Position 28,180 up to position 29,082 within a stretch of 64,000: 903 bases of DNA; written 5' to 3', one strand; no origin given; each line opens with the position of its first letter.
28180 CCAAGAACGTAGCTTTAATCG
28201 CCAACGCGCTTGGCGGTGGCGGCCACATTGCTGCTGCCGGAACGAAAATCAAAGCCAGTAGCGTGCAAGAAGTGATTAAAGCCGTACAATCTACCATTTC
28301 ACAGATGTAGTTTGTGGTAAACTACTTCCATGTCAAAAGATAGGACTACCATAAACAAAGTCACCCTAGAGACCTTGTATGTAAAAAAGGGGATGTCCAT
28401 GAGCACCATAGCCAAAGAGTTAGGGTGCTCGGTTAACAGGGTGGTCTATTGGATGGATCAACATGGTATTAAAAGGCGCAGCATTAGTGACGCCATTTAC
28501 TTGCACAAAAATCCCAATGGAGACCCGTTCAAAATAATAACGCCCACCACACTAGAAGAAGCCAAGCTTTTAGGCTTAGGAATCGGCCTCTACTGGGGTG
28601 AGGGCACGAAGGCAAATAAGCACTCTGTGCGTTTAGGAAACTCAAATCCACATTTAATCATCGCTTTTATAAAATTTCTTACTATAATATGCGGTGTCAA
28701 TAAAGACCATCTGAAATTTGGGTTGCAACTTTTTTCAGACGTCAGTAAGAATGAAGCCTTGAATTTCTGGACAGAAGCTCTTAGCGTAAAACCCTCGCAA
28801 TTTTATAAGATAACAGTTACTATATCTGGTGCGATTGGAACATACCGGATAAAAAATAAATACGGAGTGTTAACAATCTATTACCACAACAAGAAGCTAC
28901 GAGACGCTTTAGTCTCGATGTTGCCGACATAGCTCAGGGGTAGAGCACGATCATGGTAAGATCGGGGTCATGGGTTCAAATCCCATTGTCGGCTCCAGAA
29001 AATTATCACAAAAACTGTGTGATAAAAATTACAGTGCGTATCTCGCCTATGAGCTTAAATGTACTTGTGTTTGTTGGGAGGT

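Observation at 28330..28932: HTH + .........-like ORF whose stop codon lies inside tRNA-Thr(GGU)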

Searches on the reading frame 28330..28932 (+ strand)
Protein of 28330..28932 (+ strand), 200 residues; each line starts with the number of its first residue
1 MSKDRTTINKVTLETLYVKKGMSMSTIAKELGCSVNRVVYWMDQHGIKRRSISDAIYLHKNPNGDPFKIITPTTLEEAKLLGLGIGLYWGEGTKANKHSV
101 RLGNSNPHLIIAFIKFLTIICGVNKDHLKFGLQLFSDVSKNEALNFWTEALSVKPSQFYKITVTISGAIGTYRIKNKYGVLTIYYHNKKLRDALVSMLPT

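Call 4: search_protein_families(library=pfam, proteins=[window:28330-28932:+], max_evalue=1)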
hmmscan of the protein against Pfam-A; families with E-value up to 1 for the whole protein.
window:28330-28932:+ (200 aa): 9 families
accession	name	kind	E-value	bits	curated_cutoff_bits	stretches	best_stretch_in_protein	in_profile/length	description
PF13384.12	HTH_23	-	0.0016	18.7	24.6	1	18-43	14-39/50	Homeodomain-like domain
PF13730.12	HTH_36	-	0.0067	16.7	25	1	15-39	16-43/55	Helix-turn-helix domain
PF13936.12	HTH_38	-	0.012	15.8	27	1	12-35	12-34/44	Helix-turn-helix domain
PF13542.12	HTH_Tnp_ISL3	-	0.013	15.4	27.4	1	20-45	26-50/51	Helix-turn-helix domain of transposase family ISL3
PF02796.21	HTH_7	-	0.022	15.3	23.8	1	19-35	19-35/45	Helix-turn-helix domain of resolvase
PF13411.12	MerR_1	-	0.1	13.2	21.6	1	22-48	1-27/69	MerR HTH family regulatory protein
PF03374.19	ANT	-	0.11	13.3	25.3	1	20-50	22-52/108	Phage antirepressor protein KilAC domain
PF08280.17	HTH_Mga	-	0.16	12.4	23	1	13-35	11-33/59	M protein trans-acting positive regulator (MGA) HTH domain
PF08281.18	Sigma70_r4_2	-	0.18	11.9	25.7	1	20-38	25-43/54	Sigma-70, region 4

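Call 6: find_homologous_proteins(query=window:28330-28929:+)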
Query window:28330-28929:+ (200 aa): 1151 proteins with E <= 0.001 among 1334 candidates; the best 120 are listed.
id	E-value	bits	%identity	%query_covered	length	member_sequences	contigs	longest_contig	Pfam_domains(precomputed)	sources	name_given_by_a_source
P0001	1.2e-129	447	100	100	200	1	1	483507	-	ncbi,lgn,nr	ncbi:MAG TPA: hypothetical protein VFT49_01340 [Candidatus Saccharimonadales bacterium]|nr:hypotheti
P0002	2.8e-80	286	68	97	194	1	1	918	-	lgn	-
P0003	2.3e-79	283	65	97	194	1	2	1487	-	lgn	-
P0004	2.3e-79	283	63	97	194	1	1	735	-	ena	-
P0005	2.7e-79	283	64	96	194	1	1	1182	-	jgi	jgi:hypothetical protein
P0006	2.7e-79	283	64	97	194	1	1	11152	-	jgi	jgi:hypothetical protein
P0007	3.0e-79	283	66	95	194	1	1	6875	-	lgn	-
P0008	1.7e-78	280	67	94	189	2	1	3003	-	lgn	-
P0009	6.7e-78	278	63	96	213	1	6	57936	-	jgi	jgi:hypothetical protein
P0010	1.3e-77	277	63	96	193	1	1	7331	-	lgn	-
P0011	2.2e-77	277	62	95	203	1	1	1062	-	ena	-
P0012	2.3e-77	277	65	96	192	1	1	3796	-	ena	-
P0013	3.8e-77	276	67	96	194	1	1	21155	-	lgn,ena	-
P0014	6.4e-77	275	65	96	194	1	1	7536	-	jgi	jgi:hypothetical protein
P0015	7.2e-77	275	65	96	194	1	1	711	-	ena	-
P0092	4.5e-71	256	65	88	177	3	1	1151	-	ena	-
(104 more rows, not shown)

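Call 7: search_solved_structures(query=window:28330-28929:+, max_evalue=10, show_alignments=3)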
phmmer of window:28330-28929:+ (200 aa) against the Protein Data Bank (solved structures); distinct sequences matched with E-value up to 10: 3.
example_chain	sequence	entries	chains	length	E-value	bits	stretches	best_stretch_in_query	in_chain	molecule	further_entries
8etq_A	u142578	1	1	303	1.7e-06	30.8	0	19-54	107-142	k-cTRP5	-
7zk1_B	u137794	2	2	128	1.2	11.6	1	47-96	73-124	Llama derived nanobody | Llama nanobody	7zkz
1e0g_A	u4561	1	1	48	1.3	11.6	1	15-43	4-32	Membrane-bound lytic murein transglycosylase D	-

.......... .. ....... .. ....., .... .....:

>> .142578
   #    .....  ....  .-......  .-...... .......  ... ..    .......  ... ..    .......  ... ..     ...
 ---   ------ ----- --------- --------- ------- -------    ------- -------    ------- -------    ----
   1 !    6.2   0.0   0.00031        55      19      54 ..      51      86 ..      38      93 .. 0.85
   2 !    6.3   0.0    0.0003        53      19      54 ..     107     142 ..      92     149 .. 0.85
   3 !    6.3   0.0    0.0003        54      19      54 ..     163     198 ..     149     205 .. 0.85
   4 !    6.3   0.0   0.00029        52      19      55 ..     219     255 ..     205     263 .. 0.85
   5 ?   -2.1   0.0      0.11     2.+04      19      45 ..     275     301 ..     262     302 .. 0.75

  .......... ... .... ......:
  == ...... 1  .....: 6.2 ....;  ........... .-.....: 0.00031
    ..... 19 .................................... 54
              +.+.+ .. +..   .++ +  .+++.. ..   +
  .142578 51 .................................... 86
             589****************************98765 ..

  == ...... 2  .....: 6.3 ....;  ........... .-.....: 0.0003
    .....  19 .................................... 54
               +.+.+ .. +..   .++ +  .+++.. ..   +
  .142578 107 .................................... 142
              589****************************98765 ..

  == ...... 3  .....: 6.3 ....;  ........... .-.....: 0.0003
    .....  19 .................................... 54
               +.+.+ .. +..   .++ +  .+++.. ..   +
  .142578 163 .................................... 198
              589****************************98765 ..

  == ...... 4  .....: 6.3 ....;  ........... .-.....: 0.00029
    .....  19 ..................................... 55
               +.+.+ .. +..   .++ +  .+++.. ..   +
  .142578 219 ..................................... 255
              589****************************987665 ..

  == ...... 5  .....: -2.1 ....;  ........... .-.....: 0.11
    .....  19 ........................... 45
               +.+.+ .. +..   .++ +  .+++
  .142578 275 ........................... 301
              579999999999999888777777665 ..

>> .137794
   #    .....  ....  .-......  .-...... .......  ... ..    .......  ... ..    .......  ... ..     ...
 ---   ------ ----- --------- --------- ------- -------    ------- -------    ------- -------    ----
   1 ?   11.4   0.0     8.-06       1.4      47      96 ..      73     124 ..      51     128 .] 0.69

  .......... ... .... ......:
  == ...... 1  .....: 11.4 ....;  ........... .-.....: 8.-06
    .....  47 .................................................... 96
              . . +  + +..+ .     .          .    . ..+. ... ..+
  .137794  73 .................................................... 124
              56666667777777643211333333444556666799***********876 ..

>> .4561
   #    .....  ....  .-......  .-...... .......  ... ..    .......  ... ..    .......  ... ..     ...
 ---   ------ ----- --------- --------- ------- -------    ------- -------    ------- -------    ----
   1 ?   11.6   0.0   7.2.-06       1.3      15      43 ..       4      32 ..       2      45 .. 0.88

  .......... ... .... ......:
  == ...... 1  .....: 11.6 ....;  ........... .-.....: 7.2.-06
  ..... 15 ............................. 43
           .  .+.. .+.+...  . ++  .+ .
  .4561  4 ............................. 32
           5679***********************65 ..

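Call 8: search_protein_families(library=ncbifam, proteins=[window:28330-28929:+], max_evalue=1)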
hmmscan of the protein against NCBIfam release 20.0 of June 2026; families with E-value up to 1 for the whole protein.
window:28330-28929:+ (200 aa): 4 families
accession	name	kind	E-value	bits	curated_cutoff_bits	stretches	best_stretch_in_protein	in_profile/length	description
NF040595.1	HTH_Cbp1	equivalog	0.0028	17.6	140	1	16-44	105-133/135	CRISPR DNA repeat-binding protein Cbp1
TIGR02937.1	sigma70-ECF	superfamily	0.13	11.9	42.9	1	16-38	128-150/165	sigma-70 family RNA polymerase sigma factor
NF033546.1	transpos_IS21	equivalog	0.16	11.5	160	1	18-77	5-63/294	IS21 family transposase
NF008050.0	PRK10783.1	equivalog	0.17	10.2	508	1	12-46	401-435/457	murein transglycosylase D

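Call 13: find_related_loci(query=A1, collection=genome_contigs, flank=6000)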
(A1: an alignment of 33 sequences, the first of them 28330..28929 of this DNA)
Query A1 (200 aa) in genome_contigs; peptide patterns used: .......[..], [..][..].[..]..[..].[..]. (x = any residue, [..] = any of these).
326 stretches matched a pattern; 311 encode a relative of the query (tblastn E <= 1e-3); the best 80 are kept; 80 distinct loci.
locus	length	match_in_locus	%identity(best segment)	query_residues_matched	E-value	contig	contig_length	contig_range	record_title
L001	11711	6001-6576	63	8-199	2e-81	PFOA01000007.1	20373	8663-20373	MAG: Candidatus Saccharibacteria bacterium CG_4_10_14_0_2_um_filter_52_9 CG_4_10_14_0.2_scaffold_1040_c, whole genome sh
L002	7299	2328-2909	62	6-199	9e-81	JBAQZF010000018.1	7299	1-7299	MAG: Candidatus Saccharimonadales bacterium isolate MFD03300_ilm_asm_bin1 k127_17021, whole genome shotgun sequence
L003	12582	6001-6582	63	6-199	2e-80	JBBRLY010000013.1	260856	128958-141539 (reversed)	MAG: Candidatus Saccharimonadales bacterium isolate La1_maxbin2.433 LA1C_X2.433_k141_275543L_260856_cov_35.1429, whole g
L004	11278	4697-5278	61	7-200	2e-79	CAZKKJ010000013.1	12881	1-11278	MAG TPA_asm: uncultured Candidatus Saccharibacteria bacterium isolate SRP342105_co1_130 genome assembly, contig: NODE_66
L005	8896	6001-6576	58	8-199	4e-79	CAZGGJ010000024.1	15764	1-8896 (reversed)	MAG TPA_asm: uncultured Candidatus Saccharibacteria bacterium isolate SRP342105_co1_294 genome assembly, contig: NODE_50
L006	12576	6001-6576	62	8-199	9e-78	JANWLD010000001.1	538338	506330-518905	MAG: Candidatus Saccharimonadales bacterium isolate CRAIB_MAG110 c_000000019049, whole genome shotgun sequence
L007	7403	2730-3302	62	8-198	2e-77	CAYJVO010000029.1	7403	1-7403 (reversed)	MAG TPA_asm: uncultured Candidatus Saccharibacteria bacterium isolate ERP125453_co1_472 genome assembly, contig: NODE_12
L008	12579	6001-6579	58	5-197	1e-76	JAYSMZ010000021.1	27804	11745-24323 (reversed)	MAG: bacterium isolate GFS_10842 GFS_10842_20, whole genome shotgun sequence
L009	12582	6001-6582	60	6-199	9e-77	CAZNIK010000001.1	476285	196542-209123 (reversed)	MAG TPA_asm: uncultured Candidatus Saccharibacteria bacterium isolate binchicken_co245_158 genome assembly, contig: NODE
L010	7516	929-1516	60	4-199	3e-76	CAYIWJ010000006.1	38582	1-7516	MAG TPA_asm: uncultured Candidatus Saccharibacteria bacterium isolate ERP119705_co3_785 genome assembly, contig: NODE_10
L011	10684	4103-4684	58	6-199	2e-76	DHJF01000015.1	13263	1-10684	MAG TPA_asm: Candidatus Saccharibacteria bacterium UBA4727 UBA4727_contig_551, whole genome shotgun sequence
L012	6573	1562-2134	60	8-198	3e-76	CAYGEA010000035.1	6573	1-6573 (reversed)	MAG TPA_asm: uncultured Bdellovibrionales bacterium isolate ERP113451_co1_285 genome assembly, contig: NODE_15599_length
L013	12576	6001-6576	59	8-199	1e-75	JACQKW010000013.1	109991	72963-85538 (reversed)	MAG: Candidatus Liptonbacteria bacterium isolate NC_groundwater_1187_Ag_S-0.1um_53_80 S_p1_S3_coassembly_k141_2173147, w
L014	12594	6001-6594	58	2-199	2e-75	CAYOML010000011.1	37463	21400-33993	MAG TPA_asm: uncultured Candidatus Saccharibacteria bacterium isolate SRP200132_co2_493 genome assembly, contig: NODE_85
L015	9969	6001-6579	59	7-199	2e-75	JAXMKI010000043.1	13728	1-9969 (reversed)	MAG: Patescibacteria group bacterium isolate G9_metabat.bin.1 k141_48200, whole genome shotgun sequence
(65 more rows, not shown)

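Call 18: predict_structure(alignment_id=A1)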
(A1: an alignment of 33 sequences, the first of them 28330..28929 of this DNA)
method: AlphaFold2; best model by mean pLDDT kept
length: 200 residues; sequences in the alignment: 33
mean_pLDDT: 88.9   pTM: 0.77
mean pLDDT of the five models: 88.9, 88.3, 87.7, 85.7, 85.0
residues with pLDDT >= 90: 137; 70-90: 45; 50-70: 12; < 50: 6
segments of 3 or more residues with pLDDT < 50: 169-171
pLDDT, mean of each block of 10 residues (from residue 1): 70 93 93 95 95 85 92 98 95 85 93 98 97 84 94 95 62 70 94 90
secondary structure, 60 per line:
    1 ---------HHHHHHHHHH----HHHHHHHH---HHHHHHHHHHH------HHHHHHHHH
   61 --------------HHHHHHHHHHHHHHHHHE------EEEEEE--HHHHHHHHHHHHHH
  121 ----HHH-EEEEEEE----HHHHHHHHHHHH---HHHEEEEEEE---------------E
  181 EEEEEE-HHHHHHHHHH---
elements in order: H10-19 H24-31 H35-45 H52-60 H75-91 E99-104 H107-120 E129-135 H140-151 E158-164 E180-186 H188-197

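Call 22: fold_search(model_id=the predicted structure, library=pdb)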
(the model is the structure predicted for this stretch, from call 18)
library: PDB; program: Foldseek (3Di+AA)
matches with E <= 10: 955; with E <= 0.001: 0
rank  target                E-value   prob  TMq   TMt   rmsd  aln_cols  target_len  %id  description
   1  8xkf_C                6.8e-03  0.93  0.23  0.14   5.8        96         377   19  Crystal structure of Helicobacter pylori IspDF with substrate CTP (released 2024-04-10)
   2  5eaz_A                1.0e-02  0.97  0.31  0.41   6.9       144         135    8  crystal form I of YfiB belonging to space groups P21 (released 2016-05-18)
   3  8xhu_B                1.1e-02  0.96  0.23  0.14   5.3        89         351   19  Crystal structure of Helicobacter pylori IspDF (released 2024-04-10)
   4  4zhv_A                1.2e-02  0.97  0.32  0.42   7.0       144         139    8  Crystal structure of a bacterial signalling protein (released 2016-04-27)
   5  6ikj_A                1.2e-02  0.96  0.30  0.40   7.1       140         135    8  Crystal structure of YfiB(F48S) (released 2019-03-13)
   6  6iki_B                1.3e-02  0.97  0.32  0.42   6.8       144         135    8  Crystal structure of YfiB(W55L) (released 2019-03-13)
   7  8xkf_A                1.4e-02  0.93  0.24  0.14   5.5        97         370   18  Crystal structure of Helicobacter pylori IspDF with substrate CTP (released 2024-04-10)
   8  8xhu_C                1.5e-02  0.94  0.23  0.14   5.3        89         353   19  Crystal structure of Helicobacter pylori IspDF (released 2024-04-10)
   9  8xkf_F                1.6e-02  0.93  0.23  0.14   5.3        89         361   19  Crystal structure of Helicobacter pylori IspDF with substrate CTP (released 2024-04-10)
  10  8xkf_D                1.7e-02  0.93  0.23  0.14   5.3        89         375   19  Crystal structure of Helicobacter pylori IspDF with substrate CTP (released 2024-04-10)
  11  8xhu_A                1.8e-02  0.93  0.23  0.14   5.3        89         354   19  Crystal structure of Helicobacter pylori IspDF (released 2024-04-10)
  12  8xkf_B                1.8e-02  0.91  0.24  0.15   5.5        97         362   18  Crystal structure of Helicobacter pylori IspDF with substrate CTP (released 2024-04-10)
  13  3v7q_A                1.8e-02  0.63  0.20  0.32  12.0       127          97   19  Crystal structure of B. subtilis YlxQ at 1.55 A resolution (released 2012-03-07)
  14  3re3_B                1.9e-02  0.82  0.21  0.27   5.9        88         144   16  Crystal Structure of 2-C-Methyl-D-Erythritol 2,4-Cyclodiphosphate Synthase from Francisella tularensis (released 2011-04-27)
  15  6jfw_A                2.0e-02  0.94  0.31  0.40   6.5       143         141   10  Crystal structure of PA0833 periplasmic domain from Pseudomonas aeruginosa reveals an unexpected enlarged peptidoglyca (released 2019-03-20)
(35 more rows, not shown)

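Call 23: search_protein_representatives(alignment_id=A1)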
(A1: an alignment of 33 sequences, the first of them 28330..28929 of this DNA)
Query: 33 sequences, 194 profile positions. Proteins with E-value up to 0.001 (for the whole library): 7548; up to 1e-10: 2028; up to 1e-30: 127. The best 150 are listed.
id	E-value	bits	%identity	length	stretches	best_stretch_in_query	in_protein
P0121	2.0e-85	301.5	-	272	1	3-193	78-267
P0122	5.3e-78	277.3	-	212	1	2-192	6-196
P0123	2.1e-76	272.0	-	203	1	3-188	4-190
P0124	3.8e-75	268.0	-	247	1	2-193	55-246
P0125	4.3e-75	267.8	-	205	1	3-192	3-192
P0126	2.8e-73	261.9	-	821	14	4-61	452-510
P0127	1.3e-72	259.7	-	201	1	5-192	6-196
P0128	2.5e-72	258.7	-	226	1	1-192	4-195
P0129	2.7e-72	258.6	-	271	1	2-192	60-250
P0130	4.6e-72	257.9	-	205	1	1-190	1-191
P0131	6.1e-71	254.2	-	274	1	2-187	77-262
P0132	2.4e-65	236.0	-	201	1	1-194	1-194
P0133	1.1e-64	233.8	-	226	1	2-190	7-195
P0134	1.1e-63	230.6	-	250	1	2-192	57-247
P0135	4.1e-63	228.7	-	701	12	4-49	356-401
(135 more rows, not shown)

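Call 24: search_solved_structures(query=A1, max_evalue=10, show_alignments=4)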
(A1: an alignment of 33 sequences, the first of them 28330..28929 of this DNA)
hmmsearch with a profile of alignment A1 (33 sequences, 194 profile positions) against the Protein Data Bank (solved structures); distinct sequences matched with E-value up to 10: 2.
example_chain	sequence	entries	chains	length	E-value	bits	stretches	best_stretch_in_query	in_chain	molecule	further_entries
8vd6_A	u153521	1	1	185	0.027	17.1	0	8-43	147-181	CAP REPEAT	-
7zk1_B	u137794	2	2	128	0.57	12.8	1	38-90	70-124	Llama derived nanobody | Llama nanobody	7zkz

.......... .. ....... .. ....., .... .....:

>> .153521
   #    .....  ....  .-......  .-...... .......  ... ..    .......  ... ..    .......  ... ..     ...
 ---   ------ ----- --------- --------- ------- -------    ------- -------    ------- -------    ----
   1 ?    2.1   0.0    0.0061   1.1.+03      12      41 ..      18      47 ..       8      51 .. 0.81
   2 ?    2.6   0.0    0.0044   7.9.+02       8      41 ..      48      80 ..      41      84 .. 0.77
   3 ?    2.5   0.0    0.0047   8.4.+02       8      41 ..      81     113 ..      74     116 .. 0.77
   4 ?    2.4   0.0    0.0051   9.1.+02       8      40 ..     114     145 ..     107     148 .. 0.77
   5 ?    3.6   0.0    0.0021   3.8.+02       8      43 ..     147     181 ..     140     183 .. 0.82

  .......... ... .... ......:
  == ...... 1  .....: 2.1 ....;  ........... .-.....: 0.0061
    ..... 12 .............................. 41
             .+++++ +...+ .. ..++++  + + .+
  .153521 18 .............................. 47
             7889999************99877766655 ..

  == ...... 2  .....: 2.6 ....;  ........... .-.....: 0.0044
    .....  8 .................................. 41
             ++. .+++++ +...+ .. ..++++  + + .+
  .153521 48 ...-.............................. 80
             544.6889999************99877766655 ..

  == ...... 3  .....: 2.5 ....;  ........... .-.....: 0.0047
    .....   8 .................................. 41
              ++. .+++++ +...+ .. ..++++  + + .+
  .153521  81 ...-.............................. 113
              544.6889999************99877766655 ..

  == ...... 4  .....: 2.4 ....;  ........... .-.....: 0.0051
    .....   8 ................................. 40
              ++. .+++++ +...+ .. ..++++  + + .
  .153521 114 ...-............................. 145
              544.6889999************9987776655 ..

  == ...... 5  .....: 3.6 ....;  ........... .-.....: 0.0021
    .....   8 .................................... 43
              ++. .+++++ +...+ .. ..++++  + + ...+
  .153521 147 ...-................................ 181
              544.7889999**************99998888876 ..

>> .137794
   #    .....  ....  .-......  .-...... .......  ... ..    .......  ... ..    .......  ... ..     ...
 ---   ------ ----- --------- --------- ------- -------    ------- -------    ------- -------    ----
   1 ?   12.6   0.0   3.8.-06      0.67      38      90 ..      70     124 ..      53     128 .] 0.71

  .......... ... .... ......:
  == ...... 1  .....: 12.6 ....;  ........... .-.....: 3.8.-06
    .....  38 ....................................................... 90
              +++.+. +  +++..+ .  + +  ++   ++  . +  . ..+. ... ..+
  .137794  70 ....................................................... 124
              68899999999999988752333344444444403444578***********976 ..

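Call 37: search_protein_families(library=pfam, alignment_id=A3, max_evalue=0.1)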
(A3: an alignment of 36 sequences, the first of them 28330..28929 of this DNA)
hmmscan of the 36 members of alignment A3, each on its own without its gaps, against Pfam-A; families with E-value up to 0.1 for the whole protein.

A. member 1, window:28330-28929:+ (200 aa): 5 families
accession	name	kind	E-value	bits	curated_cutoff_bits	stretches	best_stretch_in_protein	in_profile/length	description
PF13384.12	HTH_23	-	0.0016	18.7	24.6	1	18-43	14-39/50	Homeodomain-like domain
PF13730.12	HTH_36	-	0.0067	16.7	25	1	15-39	16-43/55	Helix-turn-helix domain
PF13936.12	HTH_38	-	0.012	15.8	27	1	12-35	12-34/44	Helix-turn-helix domain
PF13542.12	HTH_Tnp_ISL3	-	0.013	15.4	27.4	1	20-45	26-50/51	Helix-turn-helix domain of transposase family ISL3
PF02796.21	HTH_7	-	0.022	15.3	23.8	0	19-35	19-35/45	Helix-turn-helix domain of resolvase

B. families by the number of members that match (of 36 scanned): 55 families (the first 25 are shown)
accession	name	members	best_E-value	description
PF13384.12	HTH_23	22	2.4e-09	Homeodomain-like domain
PF13936.12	HTH_38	11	3.5e-08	Helix-turn-helix domain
PF06056.18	Terminase_5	9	4.7e-08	Putative ATPase subunit of terminase (gpP-like)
PF08281.18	Sigma70_r4_2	9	5.7e-06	Sigma-70, region 4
PF13411.12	MerR_1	9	0.00017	MerR HTH family regulatory protein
PF13518.12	HTH_28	8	5e-09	Helix-turn-helix domain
PF04545.22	Sigma70_r4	7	0.00031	Sigma-70, region 4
PF04297.20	UPF0122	7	0.0019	Putative helix-turn-helix protein, YlxM / p13 like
PF02796.21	HTH_7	6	0.00027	Helix-turn-helix domain of resolvase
PF14493.12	HTH_40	5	0.0017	Helix-turn-helix domain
PF15978.11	TnsD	5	0.0026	Tn7-like transposition protein D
PF03683.19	UPF0175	5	0.019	Uncharacterised protein family (UPF0175)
PF12728.13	HTH_17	4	4.4e-06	Helix-turn-helix domain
PF08822.17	DUF1804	4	5.5e-05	Protein of unknown function (DUF1804)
PF13412.12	HTH_24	4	0.00096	Winged helix-turn-helix DNA-binding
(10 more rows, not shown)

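Call 76: search_protein_families(library=phrogs, proteins=[window:28330-28929:+], max_evalue=0.01)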
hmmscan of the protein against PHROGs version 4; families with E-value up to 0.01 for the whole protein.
window:28330-28929:+ (200 aa): 5 families
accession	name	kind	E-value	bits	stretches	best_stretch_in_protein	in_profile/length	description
phrog_7545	-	DNA, RNA and nucleotide metabolism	1.5e-10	42.5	1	10-56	7-53/160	HNH endonuclease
phrog_8446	-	DNA, RNA and nucleotide metabolism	2.8e-09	38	1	9-56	60-107/211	HNH endonuclease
phrog_664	-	DNA, RNA and nucleotide metabolism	2.4e-05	25.3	1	16-84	47-100/210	DNA binding protein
phrog_12058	-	unknown function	0.00073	18.9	1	3-51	478-526/768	-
phrog_9217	-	transcription regulation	0.0017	19.5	1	9-50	40-81/111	transcriptional regulator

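Call 77: search_dna_similar(query=window:28330-28929:+, collection=phages, mode=protein, max_evalue=0.001, max_rows=10)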
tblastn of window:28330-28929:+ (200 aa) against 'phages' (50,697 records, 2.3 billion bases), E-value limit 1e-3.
Records with a match: 6; places in all: 6; records where one place covers at least 80% of the query: 0.
Best place of each record, by identity: <60% 6.
By first word of the organism name: Natrialba 4; Haloarcula 2.
By host as written in the record: Haloarcula sinaiiensis 2; Natrialba magadii ATCC 43099 2; - 1; Natrialba magadii 1.
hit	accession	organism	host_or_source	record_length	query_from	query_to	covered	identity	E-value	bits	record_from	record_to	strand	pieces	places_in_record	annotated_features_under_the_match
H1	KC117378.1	Haloarcula sinaiiensis tailed virus 1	Haloarcula sinaiiensis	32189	9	55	24%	44.7%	4e-5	49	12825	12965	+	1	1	19: HNH domain endonuclease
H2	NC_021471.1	Haloarcula sinaiiensis tailed virus 1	Haloarcula sinaiiensis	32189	9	55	24%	44.7%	4e-5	49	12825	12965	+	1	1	19: HNH endonuclease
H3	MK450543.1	Natrialba phage PhiCh1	Natrialba magadii ATCC 43099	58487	9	57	25%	42.9%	1e-4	48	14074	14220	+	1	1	uncharacterized protein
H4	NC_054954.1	Natrialba phage PhiCh1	Natrialba magadii ATCC 43099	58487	9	57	25%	42.9%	1e-4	48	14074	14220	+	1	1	HNH endonuclease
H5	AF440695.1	Natrialba phage PhiCh1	-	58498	9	57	25%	42.9%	1e-4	48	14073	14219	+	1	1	unknown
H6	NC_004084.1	Natrialba phage PhiCh1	Natrialba magadii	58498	9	57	25%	42.9%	1e-4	48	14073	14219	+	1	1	HNH endonuclease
